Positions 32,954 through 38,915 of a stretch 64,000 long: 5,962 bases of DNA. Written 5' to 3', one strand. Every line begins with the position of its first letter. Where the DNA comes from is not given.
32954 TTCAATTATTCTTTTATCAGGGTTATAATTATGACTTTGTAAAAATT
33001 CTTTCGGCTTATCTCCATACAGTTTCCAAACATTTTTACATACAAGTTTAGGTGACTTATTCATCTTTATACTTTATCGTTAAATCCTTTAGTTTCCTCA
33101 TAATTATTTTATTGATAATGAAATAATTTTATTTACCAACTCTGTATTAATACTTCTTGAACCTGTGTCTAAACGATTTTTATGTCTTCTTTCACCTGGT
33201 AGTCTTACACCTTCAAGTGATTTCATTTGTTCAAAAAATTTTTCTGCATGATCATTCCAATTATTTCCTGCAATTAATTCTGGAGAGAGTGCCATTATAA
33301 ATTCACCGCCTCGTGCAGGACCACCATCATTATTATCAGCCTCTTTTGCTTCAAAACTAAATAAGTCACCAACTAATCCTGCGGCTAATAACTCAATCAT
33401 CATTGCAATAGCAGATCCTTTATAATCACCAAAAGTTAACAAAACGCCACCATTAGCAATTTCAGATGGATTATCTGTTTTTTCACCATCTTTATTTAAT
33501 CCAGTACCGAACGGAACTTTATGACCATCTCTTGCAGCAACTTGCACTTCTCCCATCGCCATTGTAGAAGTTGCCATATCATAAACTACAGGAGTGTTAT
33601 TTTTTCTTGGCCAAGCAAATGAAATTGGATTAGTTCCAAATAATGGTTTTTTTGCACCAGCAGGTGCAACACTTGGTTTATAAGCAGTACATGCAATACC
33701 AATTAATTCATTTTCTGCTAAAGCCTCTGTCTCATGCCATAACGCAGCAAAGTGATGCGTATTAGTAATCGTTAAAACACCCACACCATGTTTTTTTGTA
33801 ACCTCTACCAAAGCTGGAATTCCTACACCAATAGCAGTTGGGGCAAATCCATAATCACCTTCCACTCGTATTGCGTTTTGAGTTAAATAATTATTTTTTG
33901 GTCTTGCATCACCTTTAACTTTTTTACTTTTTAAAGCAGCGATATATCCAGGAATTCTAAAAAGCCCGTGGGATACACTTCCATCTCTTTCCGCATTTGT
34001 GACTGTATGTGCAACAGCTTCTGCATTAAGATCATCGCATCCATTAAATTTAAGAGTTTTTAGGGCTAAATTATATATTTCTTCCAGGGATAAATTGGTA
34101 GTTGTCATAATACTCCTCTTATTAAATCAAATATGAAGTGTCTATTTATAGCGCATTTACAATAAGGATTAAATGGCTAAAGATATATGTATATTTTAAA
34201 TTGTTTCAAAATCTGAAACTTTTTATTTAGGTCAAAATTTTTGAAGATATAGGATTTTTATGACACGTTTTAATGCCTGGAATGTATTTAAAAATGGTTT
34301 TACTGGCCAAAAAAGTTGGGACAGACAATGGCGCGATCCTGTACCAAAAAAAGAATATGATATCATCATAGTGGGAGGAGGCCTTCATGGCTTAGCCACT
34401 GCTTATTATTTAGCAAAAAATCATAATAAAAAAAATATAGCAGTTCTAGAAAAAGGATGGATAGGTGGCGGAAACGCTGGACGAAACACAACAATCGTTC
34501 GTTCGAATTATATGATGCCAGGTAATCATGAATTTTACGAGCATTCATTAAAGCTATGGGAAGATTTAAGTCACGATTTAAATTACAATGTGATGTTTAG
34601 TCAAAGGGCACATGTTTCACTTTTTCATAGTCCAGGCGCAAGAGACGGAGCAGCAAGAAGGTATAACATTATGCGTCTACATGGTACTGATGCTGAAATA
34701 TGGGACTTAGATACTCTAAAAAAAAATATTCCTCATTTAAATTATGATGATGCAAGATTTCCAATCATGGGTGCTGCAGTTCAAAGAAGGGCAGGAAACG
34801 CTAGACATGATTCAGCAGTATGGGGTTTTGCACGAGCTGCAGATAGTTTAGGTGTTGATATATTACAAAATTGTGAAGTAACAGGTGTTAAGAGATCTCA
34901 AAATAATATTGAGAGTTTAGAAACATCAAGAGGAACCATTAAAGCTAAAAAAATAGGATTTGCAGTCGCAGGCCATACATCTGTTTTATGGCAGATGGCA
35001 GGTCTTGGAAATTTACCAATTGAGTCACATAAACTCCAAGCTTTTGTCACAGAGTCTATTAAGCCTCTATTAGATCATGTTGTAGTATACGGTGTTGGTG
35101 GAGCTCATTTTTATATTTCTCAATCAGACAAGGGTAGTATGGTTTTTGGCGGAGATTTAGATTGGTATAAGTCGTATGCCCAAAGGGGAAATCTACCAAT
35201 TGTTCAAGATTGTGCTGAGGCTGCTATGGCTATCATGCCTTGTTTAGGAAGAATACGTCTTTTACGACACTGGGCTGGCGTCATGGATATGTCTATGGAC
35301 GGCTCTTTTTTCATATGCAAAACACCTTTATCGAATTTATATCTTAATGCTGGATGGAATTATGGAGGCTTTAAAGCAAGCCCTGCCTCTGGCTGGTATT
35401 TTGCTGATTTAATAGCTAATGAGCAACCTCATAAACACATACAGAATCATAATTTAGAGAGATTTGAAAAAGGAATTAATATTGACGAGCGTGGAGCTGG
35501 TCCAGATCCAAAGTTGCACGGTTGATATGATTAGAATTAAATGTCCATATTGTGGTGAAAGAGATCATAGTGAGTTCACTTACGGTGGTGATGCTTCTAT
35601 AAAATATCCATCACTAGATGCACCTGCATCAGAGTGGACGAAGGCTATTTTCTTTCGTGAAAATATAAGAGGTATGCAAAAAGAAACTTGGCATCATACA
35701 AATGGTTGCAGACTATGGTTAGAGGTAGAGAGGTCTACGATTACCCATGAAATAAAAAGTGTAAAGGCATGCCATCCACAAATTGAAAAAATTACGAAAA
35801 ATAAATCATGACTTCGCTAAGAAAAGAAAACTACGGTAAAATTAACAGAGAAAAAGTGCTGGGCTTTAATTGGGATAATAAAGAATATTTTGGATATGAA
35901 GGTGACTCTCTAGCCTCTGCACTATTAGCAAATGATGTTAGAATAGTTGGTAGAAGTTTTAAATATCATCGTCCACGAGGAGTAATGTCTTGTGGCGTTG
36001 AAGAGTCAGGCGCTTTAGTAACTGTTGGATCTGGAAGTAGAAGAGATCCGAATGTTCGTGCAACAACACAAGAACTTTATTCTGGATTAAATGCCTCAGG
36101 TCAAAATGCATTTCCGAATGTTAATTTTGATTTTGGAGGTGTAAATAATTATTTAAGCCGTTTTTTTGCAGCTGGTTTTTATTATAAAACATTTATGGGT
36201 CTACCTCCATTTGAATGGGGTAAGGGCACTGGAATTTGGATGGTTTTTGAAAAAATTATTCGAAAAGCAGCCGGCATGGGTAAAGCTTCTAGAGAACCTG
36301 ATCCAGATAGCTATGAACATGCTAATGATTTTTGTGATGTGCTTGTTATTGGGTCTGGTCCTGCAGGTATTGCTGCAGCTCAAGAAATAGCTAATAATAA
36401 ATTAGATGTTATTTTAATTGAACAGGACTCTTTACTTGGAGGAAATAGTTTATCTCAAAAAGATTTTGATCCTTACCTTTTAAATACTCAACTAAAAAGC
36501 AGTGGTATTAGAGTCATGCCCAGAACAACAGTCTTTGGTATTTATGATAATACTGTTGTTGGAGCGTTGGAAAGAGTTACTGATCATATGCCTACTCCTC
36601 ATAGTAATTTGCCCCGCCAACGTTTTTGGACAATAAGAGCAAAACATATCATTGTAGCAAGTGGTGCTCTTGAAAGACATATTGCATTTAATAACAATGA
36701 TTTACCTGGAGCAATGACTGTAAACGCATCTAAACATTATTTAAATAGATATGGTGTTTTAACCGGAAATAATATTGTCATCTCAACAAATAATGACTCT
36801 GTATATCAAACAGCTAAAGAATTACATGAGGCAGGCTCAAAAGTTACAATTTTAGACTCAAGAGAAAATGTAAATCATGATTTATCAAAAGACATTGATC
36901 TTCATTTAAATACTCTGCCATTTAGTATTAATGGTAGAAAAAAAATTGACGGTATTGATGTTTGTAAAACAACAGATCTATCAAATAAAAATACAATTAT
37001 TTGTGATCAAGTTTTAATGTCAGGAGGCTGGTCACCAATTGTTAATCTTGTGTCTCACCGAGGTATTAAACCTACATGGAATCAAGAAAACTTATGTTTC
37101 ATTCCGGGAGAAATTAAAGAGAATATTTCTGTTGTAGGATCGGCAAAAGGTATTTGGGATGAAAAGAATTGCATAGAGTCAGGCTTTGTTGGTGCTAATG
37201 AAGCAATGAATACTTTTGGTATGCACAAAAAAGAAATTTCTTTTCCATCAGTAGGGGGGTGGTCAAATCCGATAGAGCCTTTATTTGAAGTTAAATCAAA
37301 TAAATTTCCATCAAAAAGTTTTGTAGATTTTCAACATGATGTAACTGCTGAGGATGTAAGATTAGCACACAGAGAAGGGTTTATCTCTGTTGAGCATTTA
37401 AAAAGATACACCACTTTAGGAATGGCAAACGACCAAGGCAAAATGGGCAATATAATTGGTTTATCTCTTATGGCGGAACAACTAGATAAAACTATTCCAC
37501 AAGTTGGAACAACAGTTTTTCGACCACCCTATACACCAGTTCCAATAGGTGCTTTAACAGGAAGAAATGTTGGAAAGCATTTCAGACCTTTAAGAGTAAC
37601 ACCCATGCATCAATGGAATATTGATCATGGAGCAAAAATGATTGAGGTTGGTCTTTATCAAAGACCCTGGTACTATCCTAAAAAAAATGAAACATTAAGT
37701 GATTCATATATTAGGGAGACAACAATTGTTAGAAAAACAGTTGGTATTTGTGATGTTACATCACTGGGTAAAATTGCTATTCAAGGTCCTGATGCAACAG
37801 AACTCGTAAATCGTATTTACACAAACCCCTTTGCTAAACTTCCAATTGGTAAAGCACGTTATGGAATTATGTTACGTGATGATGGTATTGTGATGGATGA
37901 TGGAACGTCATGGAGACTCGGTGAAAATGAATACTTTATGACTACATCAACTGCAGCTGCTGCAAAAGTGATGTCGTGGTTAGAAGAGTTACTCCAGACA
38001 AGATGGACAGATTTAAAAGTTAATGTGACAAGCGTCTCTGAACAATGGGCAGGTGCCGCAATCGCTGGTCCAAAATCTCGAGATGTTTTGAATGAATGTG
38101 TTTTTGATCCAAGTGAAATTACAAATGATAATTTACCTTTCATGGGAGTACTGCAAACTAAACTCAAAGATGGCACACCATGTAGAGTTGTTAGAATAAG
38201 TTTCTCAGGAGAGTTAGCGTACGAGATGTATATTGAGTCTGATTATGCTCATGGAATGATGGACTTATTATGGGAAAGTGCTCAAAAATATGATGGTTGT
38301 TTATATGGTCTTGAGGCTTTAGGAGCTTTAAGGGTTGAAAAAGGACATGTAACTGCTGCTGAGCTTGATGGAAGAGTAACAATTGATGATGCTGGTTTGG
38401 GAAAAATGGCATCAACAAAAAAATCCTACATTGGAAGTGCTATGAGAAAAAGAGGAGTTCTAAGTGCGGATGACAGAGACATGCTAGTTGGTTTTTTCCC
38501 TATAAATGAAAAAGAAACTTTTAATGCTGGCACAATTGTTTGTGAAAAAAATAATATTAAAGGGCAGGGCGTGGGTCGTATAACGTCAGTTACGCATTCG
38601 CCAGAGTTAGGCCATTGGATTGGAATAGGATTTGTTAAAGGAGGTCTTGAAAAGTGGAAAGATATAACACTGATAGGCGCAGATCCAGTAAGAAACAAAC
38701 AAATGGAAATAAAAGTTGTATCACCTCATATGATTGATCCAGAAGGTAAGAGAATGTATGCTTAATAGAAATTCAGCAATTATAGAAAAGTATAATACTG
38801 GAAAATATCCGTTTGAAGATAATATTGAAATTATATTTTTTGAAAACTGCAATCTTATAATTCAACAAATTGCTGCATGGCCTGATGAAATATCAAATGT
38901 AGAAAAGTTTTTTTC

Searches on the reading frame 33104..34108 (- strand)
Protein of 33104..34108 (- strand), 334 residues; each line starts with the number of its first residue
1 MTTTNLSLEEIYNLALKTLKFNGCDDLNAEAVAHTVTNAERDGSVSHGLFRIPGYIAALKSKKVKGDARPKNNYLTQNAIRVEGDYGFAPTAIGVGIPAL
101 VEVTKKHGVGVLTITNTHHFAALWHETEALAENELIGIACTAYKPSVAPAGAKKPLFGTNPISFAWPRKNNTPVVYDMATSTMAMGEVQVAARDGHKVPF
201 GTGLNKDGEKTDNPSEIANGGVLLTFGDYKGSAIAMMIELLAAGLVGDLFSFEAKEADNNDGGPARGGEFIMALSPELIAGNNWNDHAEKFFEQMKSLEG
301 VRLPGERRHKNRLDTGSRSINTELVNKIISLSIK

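Call 93: search_protein_families(library=pfam, proteins=[window:33104-34108:-], max_evalue=0.00001)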
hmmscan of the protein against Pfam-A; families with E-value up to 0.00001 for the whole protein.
window:33104-34108:- (334 aa): 1 family
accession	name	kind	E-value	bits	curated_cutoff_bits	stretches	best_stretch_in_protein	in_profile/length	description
PF02615.19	Ldh_2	-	4.6e-86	289.4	38.8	1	7-318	2-320/333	Malate/L-lactate dehydrogenase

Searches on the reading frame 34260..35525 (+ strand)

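Call 36: search_protein_families(library=pfam, proteins=[window:34260-35525:+], max_evalue=0.0001)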
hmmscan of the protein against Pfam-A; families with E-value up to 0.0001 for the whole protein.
window:34260-35525:+ (421 aa): 5 families
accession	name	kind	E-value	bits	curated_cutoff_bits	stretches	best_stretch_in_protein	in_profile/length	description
PF01266.30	DAO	-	5.6e-59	200.9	27.9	1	34-384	1-353/353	FAD dependent oxidoreductase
PF13450.12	NAD_binding_8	-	5.1e-08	33.5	21.9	1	37-77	1-39/68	NAD(P)-binding Rossmann-like domain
PF01946.23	Thi4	-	3.4e-06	26.9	26.2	1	31-72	16-57/235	Thi4 family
PF13738.12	Pyr_redox_3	-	4.2e-06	26.7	30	0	36-69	1-33/305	Pyridine nucleotide-disulphide oxidoreductase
PF06100.17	MCRA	-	7.1e-05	22.3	23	0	34-101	3-71/495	MCRA family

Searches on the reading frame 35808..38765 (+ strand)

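Call 36: search_protein_families(library=pfam, proteins=[window:35808-38765:+], max_evalue=0.0001)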
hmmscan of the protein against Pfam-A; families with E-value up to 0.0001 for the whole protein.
window:35808-38765:+ (985 aa): 11 families
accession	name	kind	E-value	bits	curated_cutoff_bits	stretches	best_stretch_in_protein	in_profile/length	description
PF01571.26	GCV_T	-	1.9e-60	204.7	25.6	1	601-865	2-253/255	Aminomethyltransferase folate-binding domain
PF17806.6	SO_alpha_A3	-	7.4e-30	103.5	23.1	1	502-584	2-85/87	Sarcosine oxidase A3 domain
PF13510.11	Fer2_4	-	2.4e-19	69.6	22.8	1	17-100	3-81/82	2Fe-2S iron-sulfur cluster binding domain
PF07992.20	Pyr_redox_2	-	3.5e-13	50.1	26.1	1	177-421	2-250/291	Pyridine nucleotide-disulphide oxidoreductase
PF13738.12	Pyr_redox_3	-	7.9e-10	38.9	30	0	275-417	122-276/305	Pyridine nucleotide-disulphide oxidoreductase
PF13450.12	NAD_binding_8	-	1.7e-08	35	21.9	1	180-221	1-41/68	NAD(P)-binding Rossmann-like domain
PF12831.13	FAD_oxidored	-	1.8e-08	34.6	27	1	177-217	1-41/416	FAD dependent oxidoreductase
PF08669.17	GCV_T_C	-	4.4e-08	33.4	25.9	1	893-977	3-80/80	Glycine cleavage T-protein C-terminal barrel domain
PF00890.30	FAD_binding_2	-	3.6e-07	30.2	20.4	1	177-214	1-38/414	FAD binding domain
PF01266.30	DAO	-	6.2e-06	26.4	27.9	0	177-214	1-39/353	FAD dependent oxidoreductase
PF01946.23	Thi4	-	4.9e-05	23.1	26.2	1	176-213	18-56/235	Thi4 family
